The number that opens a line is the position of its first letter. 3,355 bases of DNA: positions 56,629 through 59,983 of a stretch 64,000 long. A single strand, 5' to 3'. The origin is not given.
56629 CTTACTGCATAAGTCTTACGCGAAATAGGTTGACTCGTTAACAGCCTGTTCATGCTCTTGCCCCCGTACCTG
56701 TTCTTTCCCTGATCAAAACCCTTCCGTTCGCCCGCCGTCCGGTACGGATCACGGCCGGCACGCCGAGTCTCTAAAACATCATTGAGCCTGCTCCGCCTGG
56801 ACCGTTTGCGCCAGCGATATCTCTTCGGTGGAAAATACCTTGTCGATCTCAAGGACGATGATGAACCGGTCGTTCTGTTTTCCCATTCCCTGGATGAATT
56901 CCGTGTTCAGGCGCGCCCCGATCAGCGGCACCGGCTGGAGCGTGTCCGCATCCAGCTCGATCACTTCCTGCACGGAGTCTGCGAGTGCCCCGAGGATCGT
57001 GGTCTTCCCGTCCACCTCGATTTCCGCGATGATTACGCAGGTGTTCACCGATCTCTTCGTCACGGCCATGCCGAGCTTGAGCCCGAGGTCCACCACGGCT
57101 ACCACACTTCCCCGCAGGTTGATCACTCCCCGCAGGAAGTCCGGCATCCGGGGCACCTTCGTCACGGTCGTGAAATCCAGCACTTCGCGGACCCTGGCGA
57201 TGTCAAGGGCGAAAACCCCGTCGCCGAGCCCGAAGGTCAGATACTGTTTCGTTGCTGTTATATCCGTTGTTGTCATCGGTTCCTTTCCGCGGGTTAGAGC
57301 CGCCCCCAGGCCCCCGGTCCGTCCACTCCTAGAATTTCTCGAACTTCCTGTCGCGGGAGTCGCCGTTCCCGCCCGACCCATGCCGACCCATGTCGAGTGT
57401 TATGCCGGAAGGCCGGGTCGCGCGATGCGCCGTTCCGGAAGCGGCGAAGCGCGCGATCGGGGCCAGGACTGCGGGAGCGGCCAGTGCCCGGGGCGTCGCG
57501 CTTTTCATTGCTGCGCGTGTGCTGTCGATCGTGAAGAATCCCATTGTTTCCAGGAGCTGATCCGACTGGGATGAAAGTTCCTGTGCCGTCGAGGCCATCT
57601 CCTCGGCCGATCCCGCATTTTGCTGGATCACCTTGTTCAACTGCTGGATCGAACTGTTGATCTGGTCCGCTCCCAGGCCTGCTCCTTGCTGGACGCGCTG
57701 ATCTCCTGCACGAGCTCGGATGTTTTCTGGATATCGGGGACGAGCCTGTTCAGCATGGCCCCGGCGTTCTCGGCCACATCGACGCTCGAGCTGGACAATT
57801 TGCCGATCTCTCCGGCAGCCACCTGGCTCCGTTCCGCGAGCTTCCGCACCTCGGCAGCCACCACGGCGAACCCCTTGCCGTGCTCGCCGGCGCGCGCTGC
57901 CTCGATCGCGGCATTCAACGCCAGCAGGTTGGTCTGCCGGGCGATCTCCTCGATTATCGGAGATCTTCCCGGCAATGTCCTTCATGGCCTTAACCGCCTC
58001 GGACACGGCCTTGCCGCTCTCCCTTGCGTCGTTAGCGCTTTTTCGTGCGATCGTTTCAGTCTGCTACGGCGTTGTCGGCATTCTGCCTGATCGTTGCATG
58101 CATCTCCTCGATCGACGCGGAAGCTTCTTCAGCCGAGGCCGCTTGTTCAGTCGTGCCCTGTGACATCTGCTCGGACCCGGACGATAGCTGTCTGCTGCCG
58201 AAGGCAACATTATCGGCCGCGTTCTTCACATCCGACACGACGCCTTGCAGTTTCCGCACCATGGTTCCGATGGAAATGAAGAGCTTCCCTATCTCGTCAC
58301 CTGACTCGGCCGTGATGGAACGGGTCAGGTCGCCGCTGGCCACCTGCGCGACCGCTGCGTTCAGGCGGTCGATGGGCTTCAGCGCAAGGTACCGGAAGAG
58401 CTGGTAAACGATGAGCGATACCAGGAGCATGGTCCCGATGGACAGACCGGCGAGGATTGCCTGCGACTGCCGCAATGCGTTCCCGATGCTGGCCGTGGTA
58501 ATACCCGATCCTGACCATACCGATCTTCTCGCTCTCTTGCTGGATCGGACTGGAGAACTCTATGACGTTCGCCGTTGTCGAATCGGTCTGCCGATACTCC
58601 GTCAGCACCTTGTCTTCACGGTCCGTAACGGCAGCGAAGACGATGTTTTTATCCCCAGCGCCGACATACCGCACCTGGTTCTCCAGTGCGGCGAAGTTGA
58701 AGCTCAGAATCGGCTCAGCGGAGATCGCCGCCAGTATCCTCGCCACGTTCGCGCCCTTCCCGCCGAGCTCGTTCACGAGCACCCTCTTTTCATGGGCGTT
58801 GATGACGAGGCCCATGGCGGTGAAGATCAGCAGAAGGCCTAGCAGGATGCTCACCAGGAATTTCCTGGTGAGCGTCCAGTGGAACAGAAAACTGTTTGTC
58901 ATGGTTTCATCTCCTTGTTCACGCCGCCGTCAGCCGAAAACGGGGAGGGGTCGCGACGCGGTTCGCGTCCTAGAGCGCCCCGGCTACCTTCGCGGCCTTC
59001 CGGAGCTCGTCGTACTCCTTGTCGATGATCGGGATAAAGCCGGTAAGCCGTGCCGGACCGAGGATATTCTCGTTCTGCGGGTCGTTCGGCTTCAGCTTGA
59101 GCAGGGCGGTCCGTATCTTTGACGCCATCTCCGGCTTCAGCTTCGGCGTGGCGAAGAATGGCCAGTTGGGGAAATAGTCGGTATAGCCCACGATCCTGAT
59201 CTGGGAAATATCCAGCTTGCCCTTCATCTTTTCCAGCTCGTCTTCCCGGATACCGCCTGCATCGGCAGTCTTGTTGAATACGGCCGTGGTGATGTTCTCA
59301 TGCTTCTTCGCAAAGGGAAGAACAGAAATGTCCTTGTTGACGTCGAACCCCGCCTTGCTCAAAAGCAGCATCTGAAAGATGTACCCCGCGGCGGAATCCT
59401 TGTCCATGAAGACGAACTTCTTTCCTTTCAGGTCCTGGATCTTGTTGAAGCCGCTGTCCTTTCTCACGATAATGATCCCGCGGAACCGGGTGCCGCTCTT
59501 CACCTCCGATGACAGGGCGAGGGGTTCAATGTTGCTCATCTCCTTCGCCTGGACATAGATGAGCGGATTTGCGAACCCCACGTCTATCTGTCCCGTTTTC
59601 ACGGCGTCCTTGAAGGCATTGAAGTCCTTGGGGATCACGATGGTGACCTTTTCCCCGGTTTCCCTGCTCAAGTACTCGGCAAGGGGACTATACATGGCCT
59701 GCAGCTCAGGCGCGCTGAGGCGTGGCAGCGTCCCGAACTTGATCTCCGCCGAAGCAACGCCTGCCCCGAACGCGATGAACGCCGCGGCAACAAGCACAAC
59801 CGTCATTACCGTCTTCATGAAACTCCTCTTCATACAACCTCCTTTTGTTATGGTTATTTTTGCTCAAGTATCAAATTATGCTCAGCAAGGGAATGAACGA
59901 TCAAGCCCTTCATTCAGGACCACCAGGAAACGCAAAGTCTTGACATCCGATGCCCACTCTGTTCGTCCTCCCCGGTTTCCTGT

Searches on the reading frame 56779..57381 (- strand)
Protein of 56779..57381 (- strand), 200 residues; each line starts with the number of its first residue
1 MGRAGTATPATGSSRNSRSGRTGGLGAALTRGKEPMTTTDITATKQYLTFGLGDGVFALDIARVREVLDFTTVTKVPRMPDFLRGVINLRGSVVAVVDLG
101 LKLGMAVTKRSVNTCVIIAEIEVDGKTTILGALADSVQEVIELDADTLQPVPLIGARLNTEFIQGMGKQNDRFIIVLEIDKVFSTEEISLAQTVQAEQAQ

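Call 20: search_protein_families(library=pfam, proteins=[window:56779-57381:-], max_evalue=0.01)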
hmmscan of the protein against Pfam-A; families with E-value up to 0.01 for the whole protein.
window:56779-57381:- (200 aa): 1 family
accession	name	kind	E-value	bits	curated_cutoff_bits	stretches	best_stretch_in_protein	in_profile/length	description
PF01584.24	CheW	-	2.5e-32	111.8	23.5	1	46-186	1-137/138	CheW-like domain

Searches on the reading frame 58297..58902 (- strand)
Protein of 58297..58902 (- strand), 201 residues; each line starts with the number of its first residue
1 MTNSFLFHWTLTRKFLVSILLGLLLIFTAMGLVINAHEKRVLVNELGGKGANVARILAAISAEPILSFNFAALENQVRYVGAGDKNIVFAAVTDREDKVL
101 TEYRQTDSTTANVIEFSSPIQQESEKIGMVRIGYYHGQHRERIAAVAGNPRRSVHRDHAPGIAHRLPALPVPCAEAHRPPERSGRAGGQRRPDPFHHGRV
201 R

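Call 20: search_protein_families(library=pfam, proteins=[window:58297-58902:-], max_evalue=0.01)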
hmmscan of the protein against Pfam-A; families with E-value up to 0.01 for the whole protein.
window:58297-58902:- (201 aa): 1 family
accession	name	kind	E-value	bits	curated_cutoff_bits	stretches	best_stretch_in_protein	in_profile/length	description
PF04999.18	FtsL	-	0.0054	17.2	22.9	1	11-47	9-45/97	Cell division protein FtsL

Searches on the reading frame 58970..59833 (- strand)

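Call 20: search_protein_families(library=pfam, proteins=[window:58970-59833:-], max_evalue=0.01)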
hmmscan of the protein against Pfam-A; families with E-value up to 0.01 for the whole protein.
window:58970-59833:- (287 aa): 3 families
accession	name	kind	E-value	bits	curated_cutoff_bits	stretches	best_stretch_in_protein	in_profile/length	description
PF12974.12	Phosphonate-bd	-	6.8e-67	225.8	27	1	33-274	1-242/242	ABC transporter, phosphonate, periplasmic substrate-binding protein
PF09084.16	NMT1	-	2.5e-08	34.6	20.5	1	58-222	18-173/216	NMT1/THI5 like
PF12727.12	PBP_like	-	0.008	15.8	27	0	115-193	68-148/193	PBP superfamily domain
